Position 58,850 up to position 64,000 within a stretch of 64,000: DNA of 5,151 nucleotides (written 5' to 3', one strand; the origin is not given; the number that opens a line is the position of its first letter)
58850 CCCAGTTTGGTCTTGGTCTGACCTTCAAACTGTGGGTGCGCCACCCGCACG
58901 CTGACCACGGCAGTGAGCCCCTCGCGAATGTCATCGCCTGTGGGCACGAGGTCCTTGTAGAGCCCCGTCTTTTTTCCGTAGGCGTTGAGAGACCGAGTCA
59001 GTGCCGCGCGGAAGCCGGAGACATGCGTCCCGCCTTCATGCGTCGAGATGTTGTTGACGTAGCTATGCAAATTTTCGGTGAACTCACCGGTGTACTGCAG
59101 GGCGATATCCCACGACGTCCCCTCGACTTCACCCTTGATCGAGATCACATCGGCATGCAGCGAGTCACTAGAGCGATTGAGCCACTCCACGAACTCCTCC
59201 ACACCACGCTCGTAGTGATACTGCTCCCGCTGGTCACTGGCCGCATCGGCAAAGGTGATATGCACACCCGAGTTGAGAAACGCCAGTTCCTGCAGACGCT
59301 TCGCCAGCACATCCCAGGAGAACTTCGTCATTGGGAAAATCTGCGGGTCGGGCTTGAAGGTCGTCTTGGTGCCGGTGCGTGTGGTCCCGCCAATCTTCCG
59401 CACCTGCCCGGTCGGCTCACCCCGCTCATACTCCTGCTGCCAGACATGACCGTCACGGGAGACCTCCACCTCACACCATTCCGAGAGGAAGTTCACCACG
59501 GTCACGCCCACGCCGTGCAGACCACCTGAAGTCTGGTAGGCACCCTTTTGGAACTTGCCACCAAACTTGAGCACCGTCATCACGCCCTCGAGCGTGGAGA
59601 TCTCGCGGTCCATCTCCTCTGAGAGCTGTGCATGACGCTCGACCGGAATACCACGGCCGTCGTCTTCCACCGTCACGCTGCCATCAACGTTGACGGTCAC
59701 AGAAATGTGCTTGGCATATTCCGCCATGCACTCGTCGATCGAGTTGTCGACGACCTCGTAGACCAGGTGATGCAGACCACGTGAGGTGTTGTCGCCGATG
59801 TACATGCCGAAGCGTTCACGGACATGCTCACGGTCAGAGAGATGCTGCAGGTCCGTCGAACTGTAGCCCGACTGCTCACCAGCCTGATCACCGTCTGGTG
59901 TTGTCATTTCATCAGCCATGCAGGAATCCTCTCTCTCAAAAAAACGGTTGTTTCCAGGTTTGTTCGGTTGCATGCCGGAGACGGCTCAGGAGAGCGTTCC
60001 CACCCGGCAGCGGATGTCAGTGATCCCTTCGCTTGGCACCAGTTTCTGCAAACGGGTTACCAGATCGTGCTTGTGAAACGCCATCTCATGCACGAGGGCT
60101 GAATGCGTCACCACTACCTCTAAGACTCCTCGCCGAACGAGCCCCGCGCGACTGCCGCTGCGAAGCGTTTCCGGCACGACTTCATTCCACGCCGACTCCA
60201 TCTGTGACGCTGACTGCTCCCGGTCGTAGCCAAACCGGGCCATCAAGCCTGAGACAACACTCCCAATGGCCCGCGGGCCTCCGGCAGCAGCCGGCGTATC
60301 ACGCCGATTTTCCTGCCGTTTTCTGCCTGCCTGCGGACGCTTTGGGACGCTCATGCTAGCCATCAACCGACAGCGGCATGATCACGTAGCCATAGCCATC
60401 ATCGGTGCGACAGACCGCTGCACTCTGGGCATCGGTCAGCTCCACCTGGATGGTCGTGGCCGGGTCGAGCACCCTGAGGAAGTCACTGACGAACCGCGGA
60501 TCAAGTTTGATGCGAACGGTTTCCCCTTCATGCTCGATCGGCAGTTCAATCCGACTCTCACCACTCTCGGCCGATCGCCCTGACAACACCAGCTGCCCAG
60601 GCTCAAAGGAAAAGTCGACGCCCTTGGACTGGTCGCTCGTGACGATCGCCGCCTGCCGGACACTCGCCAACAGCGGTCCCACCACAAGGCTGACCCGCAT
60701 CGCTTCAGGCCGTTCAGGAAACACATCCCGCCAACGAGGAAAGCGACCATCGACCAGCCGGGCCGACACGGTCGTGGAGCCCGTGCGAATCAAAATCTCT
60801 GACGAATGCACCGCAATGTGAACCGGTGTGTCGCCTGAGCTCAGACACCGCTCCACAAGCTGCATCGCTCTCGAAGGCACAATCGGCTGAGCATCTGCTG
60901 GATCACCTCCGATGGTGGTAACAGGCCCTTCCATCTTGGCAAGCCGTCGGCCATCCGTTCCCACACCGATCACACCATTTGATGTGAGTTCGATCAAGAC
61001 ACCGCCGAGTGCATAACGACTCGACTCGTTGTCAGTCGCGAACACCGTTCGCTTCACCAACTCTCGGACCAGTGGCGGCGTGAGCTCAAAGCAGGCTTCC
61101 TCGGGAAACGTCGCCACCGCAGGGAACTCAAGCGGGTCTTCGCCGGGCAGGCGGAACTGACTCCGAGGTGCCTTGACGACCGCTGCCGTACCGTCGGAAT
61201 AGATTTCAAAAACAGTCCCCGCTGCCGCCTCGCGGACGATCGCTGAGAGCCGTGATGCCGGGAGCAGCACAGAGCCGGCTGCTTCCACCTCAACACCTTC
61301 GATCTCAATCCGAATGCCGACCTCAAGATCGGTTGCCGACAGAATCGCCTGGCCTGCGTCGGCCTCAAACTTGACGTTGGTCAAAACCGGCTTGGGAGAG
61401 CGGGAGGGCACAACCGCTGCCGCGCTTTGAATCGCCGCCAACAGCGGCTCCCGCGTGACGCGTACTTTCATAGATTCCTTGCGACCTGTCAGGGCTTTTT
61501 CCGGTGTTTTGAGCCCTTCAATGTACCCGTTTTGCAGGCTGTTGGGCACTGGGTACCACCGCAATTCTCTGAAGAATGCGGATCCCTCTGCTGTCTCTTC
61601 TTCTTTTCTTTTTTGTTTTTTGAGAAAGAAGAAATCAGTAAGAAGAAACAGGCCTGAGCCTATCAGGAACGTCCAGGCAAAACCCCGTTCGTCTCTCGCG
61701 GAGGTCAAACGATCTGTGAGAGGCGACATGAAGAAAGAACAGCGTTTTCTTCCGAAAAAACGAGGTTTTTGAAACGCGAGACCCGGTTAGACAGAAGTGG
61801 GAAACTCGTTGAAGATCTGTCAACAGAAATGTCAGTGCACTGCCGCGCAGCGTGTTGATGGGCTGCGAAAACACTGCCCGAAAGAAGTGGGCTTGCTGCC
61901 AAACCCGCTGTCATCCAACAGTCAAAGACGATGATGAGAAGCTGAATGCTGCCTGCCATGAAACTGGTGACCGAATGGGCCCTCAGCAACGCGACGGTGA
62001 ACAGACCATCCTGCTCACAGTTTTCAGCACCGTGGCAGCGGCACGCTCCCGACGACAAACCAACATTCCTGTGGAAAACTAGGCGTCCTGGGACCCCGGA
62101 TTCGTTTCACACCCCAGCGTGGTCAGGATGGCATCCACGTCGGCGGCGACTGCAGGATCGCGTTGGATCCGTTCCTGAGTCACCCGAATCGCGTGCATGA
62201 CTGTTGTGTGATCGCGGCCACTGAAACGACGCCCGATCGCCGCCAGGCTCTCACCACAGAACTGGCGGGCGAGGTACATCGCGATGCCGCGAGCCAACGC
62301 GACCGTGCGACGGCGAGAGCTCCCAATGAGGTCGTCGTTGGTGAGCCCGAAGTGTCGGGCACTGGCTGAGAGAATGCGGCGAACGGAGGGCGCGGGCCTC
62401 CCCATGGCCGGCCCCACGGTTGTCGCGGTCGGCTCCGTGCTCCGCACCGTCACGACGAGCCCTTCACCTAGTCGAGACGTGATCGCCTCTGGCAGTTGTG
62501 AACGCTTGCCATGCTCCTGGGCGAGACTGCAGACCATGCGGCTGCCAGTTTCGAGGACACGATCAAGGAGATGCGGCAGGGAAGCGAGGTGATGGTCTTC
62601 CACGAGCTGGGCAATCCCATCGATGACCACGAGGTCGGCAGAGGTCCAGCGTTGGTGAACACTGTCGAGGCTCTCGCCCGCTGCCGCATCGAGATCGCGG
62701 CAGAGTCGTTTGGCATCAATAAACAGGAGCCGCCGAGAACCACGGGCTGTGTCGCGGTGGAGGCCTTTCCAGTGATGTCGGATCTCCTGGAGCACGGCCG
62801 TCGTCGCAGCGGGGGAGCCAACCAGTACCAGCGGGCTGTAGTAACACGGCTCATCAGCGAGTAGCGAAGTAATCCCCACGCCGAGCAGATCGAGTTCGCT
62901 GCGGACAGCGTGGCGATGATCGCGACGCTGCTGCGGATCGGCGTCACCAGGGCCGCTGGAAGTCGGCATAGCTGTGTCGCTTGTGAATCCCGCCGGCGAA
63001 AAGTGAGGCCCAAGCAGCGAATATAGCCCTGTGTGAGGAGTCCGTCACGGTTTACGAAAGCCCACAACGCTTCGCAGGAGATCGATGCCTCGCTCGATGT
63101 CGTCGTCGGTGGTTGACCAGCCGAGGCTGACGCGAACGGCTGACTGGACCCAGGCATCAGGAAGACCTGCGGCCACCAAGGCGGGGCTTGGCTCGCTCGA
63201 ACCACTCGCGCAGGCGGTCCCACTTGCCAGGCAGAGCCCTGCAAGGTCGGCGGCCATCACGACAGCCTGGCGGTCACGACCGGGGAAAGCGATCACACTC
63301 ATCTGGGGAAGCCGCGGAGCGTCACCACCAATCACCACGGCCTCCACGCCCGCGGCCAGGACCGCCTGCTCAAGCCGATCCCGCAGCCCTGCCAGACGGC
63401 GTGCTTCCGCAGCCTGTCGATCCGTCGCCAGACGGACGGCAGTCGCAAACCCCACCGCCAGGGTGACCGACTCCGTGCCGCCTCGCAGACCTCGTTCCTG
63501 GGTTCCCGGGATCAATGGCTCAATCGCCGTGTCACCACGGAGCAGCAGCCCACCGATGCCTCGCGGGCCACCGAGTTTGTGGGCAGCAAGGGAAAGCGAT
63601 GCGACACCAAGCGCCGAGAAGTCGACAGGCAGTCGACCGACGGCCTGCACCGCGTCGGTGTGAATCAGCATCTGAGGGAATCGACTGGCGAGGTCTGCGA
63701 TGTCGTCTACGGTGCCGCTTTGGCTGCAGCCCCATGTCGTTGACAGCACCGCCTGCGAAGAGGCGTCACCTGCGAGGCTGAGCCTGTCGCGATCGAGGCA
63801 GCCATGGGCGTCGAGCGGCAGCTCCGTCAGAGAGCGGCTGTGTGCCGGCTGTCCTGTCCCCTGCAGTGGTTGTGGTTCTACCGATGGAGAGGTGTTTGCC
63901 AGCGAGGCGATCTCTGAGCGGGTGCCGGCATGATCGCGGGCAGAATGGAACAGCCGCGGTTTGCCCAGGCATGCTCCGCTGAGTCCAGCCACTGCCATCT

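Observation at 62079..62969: The DnaA at the canonical locus is a 296-aa minimal form: no domains I-II, no lid, and no Walker A lysine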

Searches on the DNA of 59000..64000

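Call 54: search_rna_families(source=window, start=59000, end=64000, threshold=evalue, max_evalue=1)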
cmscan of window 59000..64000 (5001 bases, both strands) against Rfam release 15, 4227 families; matches with E-value up to 1: 1.
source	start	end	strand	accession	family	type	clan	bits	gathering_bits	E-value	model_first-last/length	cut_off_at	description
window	61585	61659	+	RF03834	mir-3173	Gene; miRNA;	-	24.5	84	0.45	1-80/80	no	mir-3173 microRNA precursor family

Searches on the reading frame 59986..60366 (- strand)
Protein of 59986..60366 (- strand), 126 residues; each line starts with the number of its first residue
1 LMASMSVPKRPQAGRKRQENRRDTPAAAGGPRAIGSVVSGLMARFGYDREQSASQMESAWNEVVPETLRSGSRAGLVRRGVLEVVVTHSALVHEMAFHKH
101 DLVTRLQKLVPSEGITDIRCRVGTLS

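Call 3: search_protein_families(library=pfam, proteins=[window:59986-60366:-], max_evalue=1)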
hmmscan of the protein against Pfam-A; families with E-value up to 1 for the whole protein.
window:59986-60366:- (126 aa): 5 families
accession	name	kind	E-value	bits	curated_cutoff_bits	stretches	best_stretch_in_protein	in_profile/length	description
PF05258.17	DciA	-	3.4e-11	43.6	24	1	34-119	2-88/89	Dna[CI] antecedent, DciA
PF21597.2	TetR_C_43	-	0.0078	16.8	27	1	42-109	27-98/105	Transcriptional regulator SbtR-like, C-terminal domain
PF14887.12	HMG_box_5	-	0.025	15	25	1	36-63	17-44/86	HMG (high mobility group) box 5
PF23007.1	DnaA_N-like_STI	-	0.058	14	27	1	50-110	4-65/86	STICHEL, DnaA_N-like alpha-beta domain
PF08587.17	UBA_2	-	0.25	11.8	23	0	36-51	4-19/45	Ubiquitin associated domain (UBA)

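Call 4: search_protein_families(library=ncbifam, proteins=[window:59986-60366:-], max_evalue=1)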
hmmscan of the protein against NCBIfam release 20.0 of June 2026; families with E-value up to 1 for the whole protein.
window:59986-60366:- (126 aa): 4 families
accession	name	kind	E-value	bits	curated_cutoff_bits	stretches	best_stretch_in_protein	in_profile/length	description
NF002871.0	PRK03195.1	equivalog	0.0043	17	246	1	14-115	57-157/187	DUF721 family protein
NF001031.0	PRK00111.1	equivalog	0.012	15.7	293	1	13-110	49-145/180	hypothetical protein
NF009386.0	PRK12745.1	equivalog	0.082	12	250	1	24-115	7-93/259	3-ketoacyl-ACP reductase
NF007273.0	PRK09730.1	equivalog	0.097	12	406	1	28-124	7-98/247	SDR family oxidoreductase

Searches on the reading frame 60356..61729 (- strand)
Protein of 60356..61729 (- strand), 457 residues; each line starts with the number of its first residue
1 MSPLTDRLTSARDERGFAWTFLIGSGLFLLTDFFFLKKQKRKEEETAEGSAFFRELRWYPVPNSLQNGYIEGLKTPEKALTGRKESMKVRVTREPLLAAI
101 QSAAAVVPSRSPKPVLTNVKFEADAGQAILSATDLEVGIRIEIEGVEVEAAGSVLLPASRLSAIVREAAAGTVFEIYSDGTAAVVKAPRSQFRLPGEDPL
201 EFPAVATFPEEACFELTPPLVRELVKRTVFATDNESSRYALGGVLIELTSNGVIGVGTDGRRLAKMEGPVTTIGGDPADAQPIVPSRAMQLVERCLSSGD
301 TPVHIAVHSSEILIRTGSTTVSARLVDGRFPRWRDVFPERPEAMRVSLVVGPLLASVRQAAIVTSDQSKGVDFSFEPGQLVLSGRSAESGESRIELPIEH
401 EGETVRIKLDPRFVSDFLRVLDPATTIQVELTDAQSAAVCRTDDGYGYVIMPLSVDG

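Call 3: search_protein_families(library=pfam, proteins=[window:60356-61729:-], max_evalue=1)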
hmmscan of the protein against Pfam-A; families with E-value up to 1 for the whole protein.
window:60356-61729:- (457 aa): 3 families
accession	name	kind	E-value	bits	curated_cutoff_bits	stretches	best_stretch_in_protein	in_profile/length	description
PF00712.24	DNA_pol3_beta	-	9.3e-25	87.6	24.4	2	87-205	1-119/120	DNA polymerase III beta subunit, N-terminal domain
PF02767.21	DNA_pol3_beta_2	-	1.6e-21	77.2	27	1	218-331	4-115/116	DNA polymerase III beta subunit, central domain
PF02768.20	DNA_pol3_beta_3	-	8.8e-13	48.6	27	1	335-453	2-120/121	DNA polymerase III beta subunit, C-terminal domain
